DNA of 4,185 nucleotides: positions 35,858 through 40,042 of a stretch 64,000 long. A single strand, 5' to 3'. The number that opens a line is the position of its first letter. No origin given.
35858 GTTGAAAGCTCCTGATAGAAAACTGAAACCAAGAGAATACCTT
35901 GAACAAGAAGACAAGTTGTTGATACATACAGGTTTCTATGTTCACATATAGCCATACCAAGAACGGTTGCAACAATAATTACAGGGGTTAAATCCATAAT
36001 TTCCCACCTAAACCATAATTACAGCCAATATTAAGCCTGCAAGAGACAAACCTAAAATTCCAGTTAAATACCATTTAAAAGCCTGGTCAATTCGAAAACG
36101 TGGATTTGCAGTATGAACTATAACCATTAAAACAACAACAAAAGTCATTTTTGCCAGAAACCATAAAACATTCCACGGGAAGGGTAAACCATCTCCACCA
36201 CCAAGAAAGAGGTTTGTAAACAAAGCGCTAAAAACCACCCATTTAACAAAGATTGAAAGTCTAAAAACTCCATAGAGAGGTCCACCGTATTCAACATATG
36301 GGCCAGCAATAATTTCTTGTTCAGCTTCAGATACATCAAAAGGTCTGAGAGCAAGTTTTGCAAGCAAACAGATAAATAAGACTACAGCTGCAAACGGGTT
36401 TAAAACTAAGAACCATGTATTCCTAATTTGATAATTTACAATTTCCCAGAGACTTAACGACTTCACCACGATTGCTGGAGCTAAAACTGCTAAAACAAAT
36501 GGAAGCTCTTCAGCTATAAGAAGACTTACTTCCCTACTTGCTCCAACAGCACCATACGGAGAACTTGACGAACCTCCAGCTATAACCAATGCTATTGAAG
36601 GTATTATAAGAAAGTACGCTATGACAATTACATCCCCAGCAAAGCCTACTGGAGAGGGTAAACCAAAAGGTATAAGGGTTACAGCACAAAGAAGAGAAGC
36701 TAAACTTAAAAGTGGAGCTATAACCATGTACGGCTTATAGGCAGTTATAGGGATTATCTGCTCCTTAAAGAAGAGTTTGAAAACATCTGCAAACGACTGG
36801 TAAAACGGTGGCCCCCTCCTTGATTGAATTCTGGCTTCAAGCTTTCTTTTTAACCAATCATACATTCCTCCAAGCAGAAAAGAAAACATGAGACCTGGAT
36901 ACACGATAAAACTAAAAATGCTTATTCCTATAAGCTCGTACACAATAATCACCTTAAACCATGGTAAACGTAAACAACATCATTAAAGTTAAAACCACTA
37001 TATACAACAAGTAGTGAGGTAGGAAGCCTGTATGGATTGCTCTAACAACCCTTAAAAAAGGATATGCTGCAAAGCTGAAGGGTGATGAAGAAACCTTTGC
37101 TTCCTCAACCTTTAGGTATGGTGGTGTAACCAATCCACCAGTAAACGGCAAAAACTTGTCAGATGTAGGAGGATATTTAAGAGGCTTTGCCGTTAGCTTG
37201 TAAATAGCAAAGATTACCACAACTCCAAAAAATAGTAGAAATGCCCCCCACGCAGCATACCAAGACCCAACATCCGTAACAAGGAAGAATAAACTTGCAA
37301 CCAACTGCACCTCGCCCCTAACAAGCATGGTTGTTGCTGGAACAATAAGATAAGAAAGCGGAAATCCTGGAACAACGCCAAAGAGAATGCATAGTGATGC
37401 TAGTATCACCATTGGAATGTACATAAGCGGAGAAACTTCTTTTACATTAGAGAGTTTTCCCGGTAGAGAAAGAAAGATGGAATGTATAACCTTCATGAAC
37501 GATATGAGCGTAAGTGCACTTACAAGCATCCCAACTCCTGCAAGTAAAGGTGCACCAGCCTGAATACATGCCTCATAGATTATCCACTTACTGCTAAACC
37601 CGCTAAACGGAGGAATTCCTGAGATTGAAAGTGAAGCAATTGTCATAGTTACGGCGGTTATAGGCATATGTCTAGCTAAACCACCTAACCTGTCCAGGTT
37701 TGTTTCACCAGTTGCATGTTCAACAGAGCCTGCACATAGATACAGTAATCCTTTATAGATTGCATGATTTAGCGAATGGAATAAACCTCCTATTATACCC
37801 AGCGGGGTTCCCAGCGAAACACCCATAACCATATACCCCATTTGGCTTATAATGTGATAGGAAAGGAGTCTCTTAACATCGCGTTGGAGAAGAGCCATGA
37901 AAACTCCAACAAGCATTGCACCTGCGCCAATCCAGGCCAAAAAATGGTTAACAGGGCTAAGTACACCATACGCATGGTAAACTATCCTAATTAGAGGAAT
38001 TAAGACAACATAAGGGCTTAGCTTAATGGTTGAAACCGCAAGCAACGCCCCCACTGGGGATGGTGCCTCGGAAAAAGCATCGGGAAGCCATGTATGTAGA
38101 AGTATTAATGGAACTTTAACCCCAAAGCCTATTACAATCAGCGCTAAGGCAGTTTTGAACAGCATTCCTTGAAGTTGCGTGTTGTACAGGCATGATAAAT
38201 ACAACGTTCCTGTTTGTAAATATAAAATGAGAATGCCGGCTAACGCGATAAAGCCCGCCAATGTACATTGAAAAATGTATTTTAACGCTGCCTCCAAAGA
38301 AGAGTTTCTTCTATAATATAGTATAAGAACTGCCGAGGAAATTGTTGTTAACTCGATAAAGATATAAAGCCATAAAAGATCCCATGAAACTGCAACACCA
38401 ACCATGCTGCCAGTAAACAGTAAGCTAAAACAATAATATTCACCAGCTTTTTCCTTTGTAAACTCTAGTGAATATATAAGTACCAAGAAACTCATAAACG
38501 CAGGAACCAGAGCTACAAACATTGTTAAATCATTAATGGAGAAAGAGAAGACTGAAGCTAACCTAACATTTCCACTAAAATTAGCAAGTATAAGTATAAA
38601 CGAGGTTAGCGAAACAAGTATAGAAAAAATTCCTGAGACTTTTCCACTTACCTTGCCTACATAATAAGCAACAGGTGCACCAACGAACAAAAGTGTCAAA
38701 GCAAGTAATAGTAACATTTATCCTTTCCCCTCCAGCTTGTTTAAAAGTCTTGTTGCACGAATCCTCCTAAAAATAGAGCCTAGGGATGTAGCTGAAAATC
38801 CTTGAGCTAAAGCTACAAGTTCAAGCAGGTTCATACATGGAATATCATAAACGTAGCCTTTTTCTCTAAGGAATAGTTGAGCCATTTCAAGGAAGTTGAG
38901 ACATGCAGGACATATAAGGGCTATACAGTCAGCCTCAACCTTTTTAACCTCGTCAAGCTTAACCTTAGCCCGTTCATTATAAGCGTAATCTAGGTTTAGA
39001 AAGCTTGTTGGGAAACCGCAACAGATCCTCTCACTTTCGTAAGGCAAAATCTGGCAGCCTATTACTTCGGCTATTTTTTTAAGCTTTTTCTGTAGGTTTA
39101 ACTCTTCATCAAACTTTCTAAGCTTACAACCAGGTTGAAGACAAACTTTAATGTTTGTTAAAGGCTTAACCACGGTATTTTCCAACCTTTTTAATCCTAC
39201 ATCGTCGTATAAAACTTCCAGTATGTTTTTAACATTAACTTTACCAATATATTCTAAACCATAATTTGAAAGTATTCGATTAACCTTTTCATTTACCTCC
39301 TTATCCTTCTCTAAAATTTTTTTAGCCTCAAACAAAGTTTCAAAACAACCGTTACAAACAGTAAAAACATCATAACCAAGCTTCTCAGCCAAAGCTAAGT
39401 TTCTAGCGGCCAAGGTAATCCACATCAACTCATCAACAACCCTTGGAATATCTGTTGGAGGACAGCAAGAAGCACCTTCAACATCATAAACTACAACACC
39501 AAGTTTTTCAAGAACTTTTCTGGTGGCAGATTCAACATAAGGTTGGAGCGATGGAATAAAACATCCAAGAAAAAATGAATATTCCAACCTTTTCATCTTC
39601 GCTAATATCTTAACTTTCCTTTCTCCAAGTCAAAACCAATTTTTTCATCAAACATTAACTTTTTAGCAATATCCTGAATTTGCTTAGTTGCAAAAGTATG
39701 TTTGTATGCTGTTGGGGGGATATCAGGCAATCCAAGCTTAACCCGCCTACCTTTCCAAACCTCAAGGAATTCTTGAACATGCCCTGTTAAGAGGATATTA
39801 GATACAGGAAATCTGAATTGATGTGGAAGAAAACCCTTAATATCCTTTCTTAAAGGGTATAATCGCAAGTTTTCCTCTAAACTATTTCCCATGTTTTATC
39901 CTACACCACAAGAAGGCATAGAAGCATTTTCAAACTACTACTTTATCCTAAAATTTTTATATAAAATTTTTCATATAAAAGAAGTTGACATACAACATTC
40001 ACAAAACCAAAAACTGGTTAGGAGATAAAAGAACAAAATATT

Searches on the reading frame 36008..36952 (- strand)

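Call 3: search_protein_families(library=pfam, proteins=[window:36008-36952:-], max_evalue=0.01)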
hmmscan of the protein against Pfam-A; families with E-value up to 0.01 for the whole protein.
window:36008-36952:- (314 aa): 1 family
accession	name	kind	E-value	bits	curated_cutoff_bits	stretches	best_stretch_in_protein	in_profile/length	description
PF00146.26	NADHdh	-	1.6e-75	254.7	27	1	23-310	10-297/298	NADH dehydrogenase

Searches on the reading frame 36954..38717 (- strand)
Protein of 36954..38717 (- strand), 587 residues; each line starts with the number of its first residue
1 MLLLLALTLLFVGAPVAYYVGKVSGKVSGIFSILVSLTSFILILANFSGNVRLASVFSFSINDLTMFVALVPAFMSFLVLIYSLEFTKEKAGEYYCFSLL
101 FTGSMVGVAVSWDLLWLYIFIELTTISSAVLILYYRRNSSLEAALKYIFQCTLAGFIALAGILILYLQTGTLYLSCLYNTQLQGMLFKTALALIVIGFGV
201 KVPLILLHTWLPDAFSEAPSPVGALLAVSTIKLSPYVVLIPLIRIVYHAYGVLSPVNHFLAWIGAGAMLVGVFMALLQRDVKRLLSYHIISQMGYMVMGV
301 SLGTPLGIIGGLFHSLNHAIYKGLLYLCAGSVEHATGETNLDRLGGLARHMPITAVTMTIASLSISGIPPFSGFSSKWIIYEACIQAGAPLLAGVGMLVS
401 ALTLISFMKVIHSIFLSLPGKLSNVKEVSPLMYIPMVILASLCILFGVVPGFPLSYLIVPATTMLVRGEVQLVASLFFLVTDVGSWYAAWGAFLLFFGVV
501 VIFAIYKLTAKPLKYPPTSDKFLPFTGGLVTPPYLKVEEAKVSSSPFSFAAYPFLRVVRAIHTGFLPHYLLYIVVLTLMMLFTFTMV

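Call 3: search_protein_families(library=pfam, proteins=[window:36954-38717:-], max_evalue=0.01)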
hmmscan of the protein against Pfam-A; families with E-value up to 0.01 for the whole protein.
window:36954-38717:- (587 aa): 2 families
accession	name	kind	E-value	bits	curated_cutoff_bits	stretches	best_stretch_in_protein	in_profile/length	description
PF00361.26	Proton_antipo_M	-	7.8e-63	212.8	21.5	1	112-403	2-294/294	NADH:quinone oxidoreductase/Mrp antiporter, TM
PF00662.26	Proton_antipo_N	-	0.0013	19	24.5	1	55-86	9-40/51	NADH-Ubiquinone oxidoreductase (complex I), chain 5 N-terminus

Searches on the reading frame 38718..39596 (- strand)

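Call 3: search_protein_families(library=pfam, proteins=[window:38718-39596:-], max_evalue=0.01)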
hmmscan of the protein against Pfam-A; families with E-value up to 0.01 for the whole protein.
window:38718-39596:- (292 aa): 1 family
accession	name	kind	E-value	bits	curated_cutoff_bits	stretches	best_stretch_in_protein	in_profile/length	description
PF02754.22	CCG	-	2e-25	89.1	20.6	2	7-88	2-84/85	Cysteine-rich domain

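Call 4: search_protein_families(library=ncbifam, proteins=[window:38718-39596:-], max_evalue=0.01)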
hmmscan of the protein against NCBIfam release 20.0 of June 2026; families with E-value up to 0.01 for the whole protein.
window:38718-39596:- (292 aa): 7 families
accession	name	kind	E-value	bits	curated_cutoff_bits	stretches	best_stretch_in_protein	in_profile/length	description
TIGR03288.1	CoB_CoM_SS_B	equivalog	3.7e-68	229.9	345.15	1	5-288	1-290/290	CoB--CoM heterodisulfide reductase subunit B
NF042965.1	MFR_anch_SdhE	equivalog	3.4e-38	131.8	500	1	5-284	2-281/282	8-methylmenaquinol:fumarate reductase membrane anchor subunit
NF041780.1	hetero_SS_HdrB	equivalog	2.5e-25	89.4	450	1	8-268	8-284/304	ferredoxin:CoB-CoM heterodisulfide reductase subunit HdrB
NF045670.1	quin_L_LdhH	equivalog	1.9e-14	52.9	800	1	6-233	469-682/706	L-lactate dehydrogenase (quinone) large subunit LdhH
NF008434.0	PRK11274.1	equivalog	2.8e-10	39.7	333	1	10-237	174-389/409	glycolate oxidase subunit GlcF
NF004898.0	PRK06259.1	equivalog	2.8e-10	39.4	385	1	4-262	262-485/488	fumarate reductase (CoM/CoB) subunit TfrB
NF008369.0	PRK11168.1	equivalog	2.1e-05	23.6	278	1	7-109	170-275/401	anaerobic glycerol-3-phosphate dehydrogenase subunit C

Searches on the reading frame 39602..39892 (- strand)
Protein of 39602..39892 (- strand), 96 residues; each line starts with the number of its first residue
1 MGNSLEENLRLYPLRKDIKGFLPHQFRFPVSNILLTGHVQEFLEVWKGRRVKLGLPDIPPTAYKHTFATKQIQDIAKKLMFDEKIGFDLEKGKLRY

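Call 3: search_protein_families(library=pfam, proteins=[window:39602-39892:-], max_evalue=0.01)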
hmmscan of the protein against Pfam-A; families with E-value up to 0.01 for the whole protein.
window:39602-39892:- (96 aa): 0 families

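Call 4: search_protein_families(library=ncbifam, proteins=[window:39602-39892:-], max_evalue=0.01)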
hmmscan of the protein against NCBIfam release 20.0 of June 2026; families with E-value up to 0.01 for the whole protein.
window:39602-39892:- (96 aa): 1 family
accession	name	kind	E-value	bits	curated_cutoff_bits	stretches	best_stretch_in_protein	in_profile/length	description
TIGR03290.1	CoB_CoM_SS_C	equivalog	1e-06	28.8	160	1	19-85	78-144/144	CoB--CoM heterodisulfide reductase subunit C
